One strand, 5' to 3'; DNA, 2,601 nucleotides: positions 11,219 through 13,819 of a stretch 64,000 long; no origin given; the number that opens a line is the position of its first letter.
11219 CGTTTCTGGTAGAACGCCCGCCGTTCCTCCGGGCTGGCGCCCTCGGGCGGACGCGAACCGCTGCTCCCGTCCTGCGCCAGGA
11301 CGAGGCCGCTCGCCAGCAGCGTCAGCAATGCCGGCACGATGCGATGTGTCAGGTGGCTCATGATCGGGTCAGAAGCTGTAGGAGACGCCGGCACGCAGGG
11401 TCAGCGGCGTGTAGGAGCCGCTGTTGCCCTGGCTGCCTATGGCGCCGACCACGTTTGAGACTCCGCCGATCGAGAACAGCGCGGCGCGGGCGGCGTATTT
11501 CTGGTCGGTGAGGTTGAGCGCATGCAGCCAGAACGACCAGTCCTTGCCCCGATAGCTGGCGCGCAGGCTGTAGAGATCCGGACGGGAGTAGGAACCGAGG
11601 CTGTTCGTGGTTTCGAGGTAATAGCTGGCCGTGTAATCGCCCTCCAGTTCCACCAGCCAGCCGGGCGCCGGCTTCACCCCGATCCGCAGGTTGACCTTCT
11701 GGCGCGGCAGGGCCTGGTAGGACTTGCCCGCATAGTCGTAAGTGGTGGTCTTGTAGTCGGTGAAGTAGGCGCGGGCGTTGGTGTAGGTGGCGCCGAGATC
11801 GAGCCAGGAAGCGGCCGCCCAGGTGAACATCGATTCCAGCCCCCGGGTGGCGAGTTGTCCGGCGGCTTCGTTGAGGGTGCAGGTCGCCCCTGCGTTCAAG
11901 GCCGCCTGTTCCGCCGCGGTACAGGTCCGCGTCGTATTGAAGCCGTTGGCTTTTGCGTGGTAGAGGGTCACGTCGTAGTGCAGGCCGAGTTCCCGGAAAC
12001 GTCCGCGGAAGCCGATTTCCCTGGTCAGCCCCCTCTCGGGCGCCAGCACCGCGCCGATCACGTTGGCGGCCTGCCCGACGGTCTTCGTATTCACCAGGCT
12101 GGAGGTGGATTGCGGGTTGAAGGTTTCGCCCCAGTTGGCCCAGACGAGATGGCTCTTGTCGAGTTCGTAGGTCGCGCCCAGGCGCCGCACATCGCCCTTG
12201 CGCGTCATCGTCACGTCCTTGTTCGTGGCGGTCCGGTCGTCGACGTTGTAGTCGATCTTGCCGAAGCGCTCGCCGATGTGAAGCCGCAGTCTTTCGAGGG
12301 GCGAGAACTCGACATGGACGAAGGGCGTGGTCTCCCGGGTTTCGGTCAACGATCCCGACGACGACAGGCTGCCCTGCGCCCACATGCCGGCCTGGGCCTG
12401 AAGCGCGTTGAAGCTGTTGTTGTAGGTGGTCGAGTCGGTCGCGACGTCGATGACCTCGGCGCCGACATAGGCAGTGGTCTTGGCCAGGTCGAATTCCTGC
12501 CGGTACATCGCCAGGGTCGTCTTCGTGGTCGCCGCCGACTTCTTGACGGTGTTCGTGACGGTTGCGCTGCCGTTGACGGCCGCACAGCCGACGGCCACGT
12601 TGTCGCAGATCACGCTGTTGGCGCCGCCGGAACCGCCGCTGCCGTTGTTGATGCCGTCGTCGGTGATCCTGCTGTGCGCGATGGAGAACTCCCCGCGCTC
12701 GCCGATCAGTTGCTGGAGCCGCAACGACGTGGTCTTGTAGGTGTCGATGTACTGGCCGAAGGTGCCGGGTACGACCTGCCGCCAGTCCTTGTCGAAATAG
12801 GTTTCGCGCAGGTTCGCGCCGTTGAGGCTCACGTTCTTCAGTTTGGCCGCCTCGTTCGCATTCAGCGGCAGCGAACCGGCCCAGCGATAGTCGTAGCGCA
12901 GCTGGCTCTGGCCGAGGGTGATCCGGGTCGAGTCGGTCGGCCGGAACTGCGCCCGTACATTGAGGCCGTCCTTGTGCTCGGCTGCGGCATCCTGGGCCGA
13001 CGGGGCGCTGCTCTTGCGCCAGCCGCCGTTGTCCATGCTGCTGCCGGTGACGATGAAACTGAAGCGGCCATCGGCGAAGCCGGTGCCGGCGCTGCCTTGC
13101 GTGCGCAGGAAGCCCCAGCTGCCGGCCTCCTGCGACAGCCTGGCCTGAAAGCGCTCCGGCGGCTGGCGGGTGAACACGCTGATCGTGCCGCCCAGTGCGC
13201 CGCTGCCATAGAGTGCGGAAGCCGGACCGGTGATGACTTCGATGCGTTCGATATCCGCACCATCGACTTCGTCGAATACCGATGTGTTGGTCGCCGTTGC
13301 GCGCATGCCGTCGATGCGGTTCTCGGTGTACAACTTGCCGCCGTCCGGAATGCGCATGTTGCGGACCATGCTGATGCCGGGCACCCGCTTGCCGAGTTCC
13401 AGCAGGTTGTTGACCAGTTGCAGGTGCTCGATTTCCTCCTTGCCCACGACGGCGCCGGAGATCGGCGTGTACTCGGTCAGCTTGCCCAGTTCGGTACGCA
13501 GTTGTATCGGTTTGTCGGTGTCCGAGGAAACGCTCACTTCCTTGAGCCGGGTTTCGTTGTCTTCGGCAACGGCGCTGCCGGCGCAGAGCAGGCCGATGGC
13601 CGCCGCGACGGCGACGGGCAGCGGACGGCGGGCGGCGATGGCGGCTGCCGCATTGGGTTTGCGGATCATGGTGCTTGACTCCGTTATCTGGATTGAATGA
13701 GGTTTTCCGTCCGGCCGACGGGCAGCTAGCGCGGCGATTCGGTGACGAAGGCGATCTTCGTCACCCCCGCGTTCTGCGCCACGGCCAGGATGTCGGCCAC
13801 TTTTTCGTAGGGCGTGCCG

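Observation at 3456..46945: Locus-wide regulon signature: the 17-bp palindrome TGCGRCA-N3-TGYCGCA recurs in at least 9 intergenic regions ahead of metal-uptake operons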

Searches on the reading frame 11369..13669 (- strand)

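Call 7: search_protein_families(library=pfam, proteins=[window:11369-13669:-])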
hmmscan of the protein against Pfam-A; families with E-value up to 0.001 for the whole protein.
window:11369-13669:- (766 aa): 2 families
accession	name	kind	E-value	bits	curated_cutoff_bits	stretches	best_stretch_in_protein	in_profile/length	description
PF00593.30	TonB_dep_Rec_b-barrel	-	1.2e-20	75.3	27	1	254-720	19-436/436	TonB dependent receptor-like, beta-barrel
PF07715.20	Plug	-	5.8e-13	49.7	23.9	1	68-162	5-107/107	TonB-dependent Receptor Plug Domain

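Call 61: search_protein_families(library=ncbifam, proteins=[window:11369-13669:-], max_evalue=1e-10)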
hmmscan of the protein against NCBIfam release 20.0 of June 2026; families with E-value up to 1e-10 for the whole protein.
window:11369-13669:- (766 aa): 8 families
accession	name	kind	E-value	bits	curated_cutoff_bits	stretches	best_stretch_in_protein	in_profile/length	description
TIGR01783.1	TonB-siderophor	subfamily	5.9e-28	97.9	223.5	2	114-254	57-188/649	TonB-dependent siderophore receptor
TIGR01785.1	TonB-hemin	subfamily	1.8e-19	69.7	316.85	1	66-727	16-656/677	TonB-dependent heme/hemoglobin receptor family protein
TIGR01786.1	TonB-hemlactrns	subfamily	3.6e-16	58.7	323.75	1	65-680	18-627/719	TonB-dependent hemoglobin/transferrin/lactoferrin family receptor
NF010010.0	PRK13483.1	equivalog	1.6e-15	56.1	927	0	66-182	48-177/660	ligand-gated channel protein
TIGR01779.1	TonB-B12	equivalog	3.4e-13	49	599.7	1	73-228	50-214/614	TonB-dependent vitamin B12 receptor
NF010038.0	PRK13513.1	equivalog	5e-13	48.5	942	0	138-182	135-179/659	ligand-gated channel protein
NF053590.1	TonB_dep_TOL0244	equivalog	6.3e-12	44.9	645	0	138-312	110-282/604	TOL_0244 family TonB-dependent receptor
NF041535.1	TonB_rec_PqqU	equivalog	3e-11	42.3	1200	0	119-237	81-201/676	TonB-dependent receptor PqqU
